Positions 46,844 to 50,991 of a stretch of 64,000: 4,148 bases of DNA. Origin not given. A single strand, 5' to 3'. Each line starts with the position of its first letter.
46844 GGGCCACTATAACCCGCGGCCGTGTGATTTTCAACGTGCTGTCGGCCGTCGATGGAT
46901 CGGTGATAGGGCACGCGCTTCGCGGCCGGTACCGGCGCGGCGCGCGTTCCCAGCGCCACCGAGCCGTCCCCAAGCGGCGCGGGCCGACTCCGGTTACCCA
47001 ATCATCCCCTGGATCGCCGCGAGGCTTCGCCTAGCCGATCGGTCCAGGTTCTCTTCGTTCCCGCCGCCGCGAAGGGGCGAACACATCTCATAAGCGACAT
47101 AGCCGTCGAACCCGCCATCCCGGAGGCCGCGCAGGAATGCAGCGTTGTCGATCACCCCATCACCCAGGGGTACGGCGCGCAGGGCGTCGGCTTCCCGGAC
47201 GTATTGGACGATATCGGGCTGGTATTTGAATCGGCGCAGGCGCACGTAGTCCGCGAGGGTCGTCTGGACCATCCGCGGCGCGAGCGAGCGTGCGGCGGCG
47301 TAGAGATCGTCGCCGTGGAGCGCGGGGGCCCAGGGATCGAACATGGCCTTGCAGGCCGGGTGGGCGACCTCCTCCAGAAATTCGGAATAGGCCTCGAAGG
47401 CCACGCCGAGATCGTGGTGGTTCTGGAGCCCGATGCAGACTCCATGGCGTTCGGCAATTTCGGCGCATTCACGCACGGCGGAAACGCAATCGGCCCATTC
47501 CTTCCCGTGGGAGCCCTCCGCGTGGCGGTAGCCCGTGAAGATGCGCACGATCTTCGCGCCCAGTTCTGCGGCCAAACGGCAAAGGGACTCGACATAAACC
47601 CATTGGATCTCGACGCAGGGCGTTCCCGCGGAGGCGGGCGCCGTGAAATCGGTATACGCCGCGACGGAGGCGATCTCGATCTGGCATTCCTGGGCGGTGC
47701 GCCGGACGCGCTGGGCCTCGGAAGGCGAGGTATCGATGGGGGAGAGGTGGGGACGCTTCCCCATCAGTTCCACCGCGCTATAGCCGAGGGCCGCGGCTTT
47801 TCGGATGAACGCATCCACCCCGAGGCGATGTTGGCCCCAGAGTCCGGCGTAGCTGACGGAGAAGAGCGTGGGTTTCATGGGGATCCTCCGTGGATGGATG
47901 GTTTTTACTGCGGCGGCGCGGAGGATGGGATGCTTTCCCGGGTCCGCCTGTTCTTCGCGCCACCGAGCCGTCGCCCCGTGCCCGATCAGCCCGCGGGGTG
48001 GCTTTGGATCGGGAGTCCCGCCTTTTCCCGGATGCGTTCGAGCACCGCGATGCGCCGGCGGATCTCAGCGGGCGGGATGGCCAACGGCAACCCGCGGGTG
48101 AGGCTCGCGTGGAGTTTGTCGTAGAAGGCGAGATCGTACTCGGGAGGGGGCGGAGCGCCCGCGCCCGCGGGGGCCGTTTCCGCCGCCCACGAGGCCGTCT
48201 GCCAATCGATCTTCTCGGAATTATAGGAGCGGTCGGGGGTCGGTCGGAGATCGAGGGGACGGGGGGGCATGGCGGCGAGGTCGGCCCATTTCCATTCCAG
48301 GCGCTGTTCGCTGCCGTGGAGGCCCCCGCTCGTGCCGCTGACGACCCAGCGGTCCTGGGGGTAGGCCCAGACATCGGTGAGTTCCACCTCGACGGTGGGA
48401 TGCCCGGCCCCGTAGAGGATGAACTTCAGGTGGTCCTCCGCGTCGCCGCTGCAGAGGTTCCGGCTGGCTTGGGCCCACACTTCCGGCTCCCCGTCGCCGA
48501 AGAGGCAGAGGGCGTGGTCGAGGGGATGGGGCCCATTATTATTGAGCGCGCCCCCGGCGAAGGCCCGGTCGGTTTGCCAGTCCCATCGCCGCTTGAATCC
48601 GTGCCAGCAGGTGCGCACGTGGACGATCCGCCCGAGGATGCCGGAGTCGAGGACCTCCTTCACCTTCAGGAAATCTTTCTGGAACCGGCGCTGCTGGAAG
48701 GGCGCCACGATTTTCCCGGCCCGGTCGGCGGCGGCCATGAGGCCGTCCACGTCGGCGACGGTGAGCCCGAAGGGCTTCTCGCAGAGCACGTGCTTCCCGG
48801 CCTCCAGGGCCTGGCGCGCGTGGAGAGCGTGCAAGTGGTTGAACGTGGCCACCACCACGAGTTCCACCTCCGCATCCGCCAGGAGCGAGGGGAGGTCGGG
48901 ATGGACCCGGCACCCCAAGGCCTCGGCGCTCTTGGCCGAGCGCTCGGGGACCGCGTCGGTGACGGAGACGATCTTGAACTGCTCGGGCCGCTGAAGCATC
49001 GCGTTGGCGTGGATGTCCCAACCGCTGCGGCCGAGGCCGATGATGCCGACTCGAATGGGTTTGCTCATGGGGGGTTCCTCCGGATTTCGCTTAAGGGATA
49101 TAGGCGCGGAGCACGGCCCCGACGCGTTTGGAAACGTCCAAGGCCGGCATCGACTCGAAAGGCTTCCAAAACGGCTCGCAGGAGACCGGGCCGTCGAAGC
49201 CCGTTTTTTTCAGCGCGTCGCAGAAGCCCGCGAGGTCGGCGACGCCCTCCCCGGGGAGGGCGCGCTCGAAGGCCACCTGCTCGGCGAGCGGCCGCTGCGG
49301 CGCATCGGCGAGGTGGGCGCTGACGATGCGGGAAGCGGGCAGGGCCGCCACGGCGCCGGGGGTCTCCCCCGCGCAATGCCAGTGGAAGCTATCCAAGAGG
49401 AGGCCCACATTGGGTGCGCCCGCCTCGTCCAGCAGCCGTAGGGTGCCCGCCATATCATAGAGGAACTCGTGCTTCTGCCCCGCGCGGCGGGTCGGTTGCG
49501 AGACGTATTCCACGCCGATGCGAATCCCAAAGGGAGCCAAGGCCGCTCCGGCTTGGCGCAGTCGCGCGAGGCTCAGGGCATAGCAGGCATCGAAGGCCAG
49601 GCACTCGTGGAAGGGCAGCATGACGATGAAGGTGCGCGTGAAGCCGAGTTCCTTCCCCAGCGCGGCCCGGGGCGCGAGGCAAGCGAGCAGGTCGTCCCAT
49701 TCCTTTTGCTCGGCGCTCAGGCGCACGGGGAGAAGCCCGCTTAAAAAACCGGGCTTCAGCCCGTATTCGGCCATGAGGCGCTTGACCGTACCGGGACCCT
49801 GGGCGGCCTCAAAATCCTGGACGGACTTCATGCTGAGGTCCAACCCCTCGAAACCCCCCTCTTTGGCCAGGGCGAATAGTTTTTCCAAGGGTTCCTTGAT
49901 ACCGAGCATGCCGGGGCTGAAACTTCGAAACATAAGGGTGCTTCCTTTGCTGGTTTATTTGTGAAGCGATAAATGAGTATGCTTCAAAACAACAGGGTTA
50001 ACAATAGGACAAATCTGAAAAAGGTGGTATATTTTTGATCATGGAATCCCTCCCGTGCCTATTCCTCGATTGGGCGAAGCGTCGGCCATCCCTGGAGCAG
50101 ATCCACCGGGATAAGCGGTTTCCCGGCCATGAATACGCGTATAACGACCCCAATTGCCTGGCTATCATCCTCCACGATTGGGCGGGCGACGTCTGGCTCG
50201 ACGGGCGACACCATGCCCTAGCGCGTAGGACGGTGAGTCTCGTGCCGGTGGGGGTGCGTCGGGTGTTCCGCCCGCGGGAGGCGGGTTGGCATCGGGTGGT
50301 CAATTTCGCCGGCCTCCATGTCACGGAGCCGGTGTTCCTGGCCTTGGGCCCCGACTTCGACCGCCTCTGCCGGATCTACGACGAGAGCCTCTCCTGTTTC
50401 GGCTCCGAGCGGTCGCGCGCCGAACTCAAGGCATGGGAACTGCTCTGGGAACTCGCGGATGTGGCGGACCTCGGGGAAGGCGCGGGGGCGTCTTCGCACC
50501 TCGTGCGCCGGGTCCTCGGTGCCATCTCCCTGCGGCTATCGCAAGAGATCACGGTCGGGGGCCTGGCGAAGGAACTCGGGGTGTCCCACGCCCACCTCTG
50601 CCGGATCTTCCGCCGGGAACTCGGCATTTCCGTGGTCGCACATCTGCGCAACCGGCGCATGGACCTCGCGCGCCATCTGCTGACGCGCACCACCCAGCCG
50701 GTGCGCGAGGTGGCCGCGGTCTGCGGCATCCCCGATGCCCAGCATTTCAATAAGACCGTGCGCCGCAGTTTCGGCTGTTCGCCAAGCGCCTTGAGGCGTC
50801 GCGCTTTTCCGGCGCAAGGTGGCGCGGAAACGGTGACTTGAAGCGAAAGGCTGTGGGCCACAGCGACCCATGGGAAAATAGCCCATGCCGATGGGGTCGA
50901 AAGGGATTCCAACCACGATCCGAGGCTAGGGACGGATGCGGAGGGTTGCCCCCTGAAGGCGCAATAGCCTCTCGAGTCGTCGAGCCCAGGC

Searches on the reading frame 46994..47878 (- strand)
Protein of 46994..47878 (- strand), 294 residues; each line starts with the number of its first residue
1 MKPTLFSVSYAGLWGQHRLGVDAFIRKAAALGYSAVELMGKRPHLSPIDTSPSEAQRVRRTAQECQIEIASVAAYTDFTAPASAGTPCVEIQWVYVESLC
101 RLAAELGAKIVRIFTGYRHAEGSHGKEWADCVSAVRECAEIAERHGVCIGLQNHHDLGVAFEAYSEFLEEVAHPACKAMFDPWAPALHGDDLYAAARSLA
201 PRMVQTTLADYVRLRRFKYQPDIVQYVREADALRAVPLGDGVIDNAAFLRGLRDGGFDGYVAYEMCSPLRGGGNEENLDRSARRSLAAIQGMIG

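Call 49: search_protein_families(library=pfam, proteins=[window:46994-47878:-], max_evalue=0.0001)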
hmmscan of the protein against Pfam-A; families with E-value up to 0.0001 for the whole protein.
window:46994-47878:- (294 aa): 1 family
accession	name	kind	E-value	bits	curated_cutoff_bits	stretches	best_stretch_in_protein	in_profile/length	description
PF01261.30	AP_endonuc_2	-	5.6e-32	111.8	31.1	1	25-280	1-241/249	Xylose isomerase-like TIM barrel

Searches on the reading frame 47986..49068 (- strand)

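Call 3: search_protein_families(library=pfam, proteins=[window:47986-49068:-], max_evalue=0.01)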
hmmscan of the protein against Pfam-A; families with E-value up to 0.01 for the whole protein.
window:47986-49068:- (360 aa): 4 families
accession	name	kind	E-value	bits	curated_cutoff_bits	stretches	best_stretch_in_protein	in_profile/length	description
PF01408.29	GFO_IDH_MocA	-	2.1e-27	96.6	24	1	5-122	1-117/120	Oxidoreductase family, NAD-binding Rossmann fold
PF22725.1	GFO_IDH_MocA_C3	-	2.1e-18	66.9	27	1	133-250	1-123/124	GFO/IDH/MocA C-terminal domain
PF02894.22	GFO_IDH_MocA_C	-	8.7e-08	32.7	22.9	1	137-201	1-69/218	Oxidoreductase family, C-terminal alpha/beta domain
PF03447.22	NAD_binding_3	-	0.00037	21.6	24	1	24-119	13-111/116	Homoserine dehydrogenase, NAD binding domain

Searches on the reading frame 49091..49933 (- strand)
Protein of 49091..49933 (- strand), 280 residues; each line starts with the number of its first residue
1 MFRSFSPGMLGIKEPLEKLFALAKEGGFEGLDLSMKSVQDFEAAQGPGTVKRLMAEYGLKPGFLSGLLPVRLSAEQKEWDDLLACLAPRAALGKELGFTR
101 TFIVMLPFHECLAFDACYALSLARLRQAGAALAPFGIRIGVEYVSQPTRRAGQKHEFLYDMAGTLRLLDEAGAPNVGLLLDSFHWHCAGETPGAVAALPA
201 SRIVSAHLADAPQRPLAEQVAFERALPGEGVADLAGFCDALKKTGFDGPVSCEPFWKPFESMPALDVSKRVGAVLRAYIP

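Call 3: search_protein_families(library=pfam, proteins=[window:49091-49933:-], max_evalue=0.01)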
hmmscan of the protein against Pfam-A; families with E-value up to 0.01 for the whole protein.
window:49091-49933:- (280 aa): 1 family
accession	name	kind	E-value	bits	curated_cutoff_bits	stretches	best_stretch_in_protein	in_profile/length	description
PF01261.30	AP_endonuc_2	-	1.3e-28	100.8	31.1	1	20-263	1-234/249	Xylose isomerase-like TIM barrel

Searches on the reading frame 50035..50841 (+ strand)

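Call 3: search_protein_families(library=pfam, proteins=[window:50035-50841:+], max_evalue=0.01)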
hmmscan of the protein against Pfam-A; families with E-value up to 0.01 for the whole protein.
window:50035-50841:+ (268 aa): 3 families
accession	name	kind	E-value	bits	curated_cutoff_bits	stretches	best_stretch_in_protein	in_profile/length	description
PF12833.13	HTH_18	-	3.3e-24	85.4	33.6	1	177-256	1-80/80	Helix-turn-helix domain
PF00165.29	HTH_AraC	-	3.2e-14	53.1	26.6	2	222-255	10-42/42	Bacterial regulatory helix-turn-helix proteins, AraC family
PF13384.12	HTH_23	-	0.0037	17.5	24.6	0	166-195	11-43/50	Homeodomain-like domain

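Call 4: search_protein_families(library=ncbifam, proteins=[window:50035-50841:+], max_evalue=0.01)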
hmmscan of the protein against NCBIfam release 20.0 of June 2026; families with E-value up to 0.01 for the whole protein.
window:50035-50841:+ (268 aa): 29 families (the best 25 are shown)
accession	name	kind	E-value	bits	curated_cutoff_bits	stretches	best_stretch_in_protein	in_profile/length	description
TIGR04094.1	adjacent_YSIRK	equivalog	6.9e-17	61.5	200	1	152-252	282-381/383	YSIRK-targeted surface antigen transcriptional regulator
NF007860.0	PRK10572.1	equivalog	5.4e-15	55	208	1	157-257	185-285/292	arabinose operon transcriptional regulator AraC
NF006902.0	PRK09393.1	equivalog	2.5e-12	46.6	425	1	157-256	222-321/327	transcriptional regulator FtrA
NF007584.0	PRK10219.1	equivalog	1.8e-10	41.2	174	1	157-256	7-106/107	superoxide response transcriptional regulator SoxS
NF010028.0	PRK13503.1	equivalog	2.1e-10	40.5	288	1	135-256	152-272/278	HTH-type transcriptional activator RhaS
NF040475.1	chlor_reg_RclR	equivalog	2.8e-10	40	400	1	171-256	193-278/284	reactive chlorine-specific transcriptional regulator RclR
NF041686.2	ant_diox_reg_AndR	equivalog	4.3e-10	39.7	350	1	148-255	210-319/321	anthranilate 1,2-dioxygenase regulatory protein AndR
NF049968.1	QhpR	equivalog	7.6e-10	38.4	250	1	152-254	182-284/284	AraC-like transcriptional regulator QhpR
NF052371.1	TransRegGbdRPseu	equivalog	8.7e-10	38.2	480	1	166-256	236-326/365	choline metabolism transcriptional regulator GbdR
NF049932.1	TranspRegBtr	equivalog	9.6e-10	37.6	900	1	166-255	175-264/531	bacillibactin transport transcriptional regulator Btr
NF007243.0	PRK09685.1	equivalog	1.3e-09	38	199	1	156-257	199-302/303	transcriptional regulator FeaR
NF047455.1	TF_Staph_AryK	equivalog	2.1e-09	36.2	850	1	157-256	159-258/759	transcriptional regulator AryK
NF012144.2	ramA_TF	equivalog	3.9e-09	36.9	180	1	156-256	6-106/108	RamA family antibiotic efflux transcriptional regulator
NF047788.1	TransRegPocR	equivalog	4.1e-09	36.1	500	1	155-256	189-290/296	transcriptional regulator PocR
NF010025.2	PRK13500.1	equivalog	1.5e-08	34.6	525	1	151-257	172-278/282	HTH-type transcriptional activator RhaR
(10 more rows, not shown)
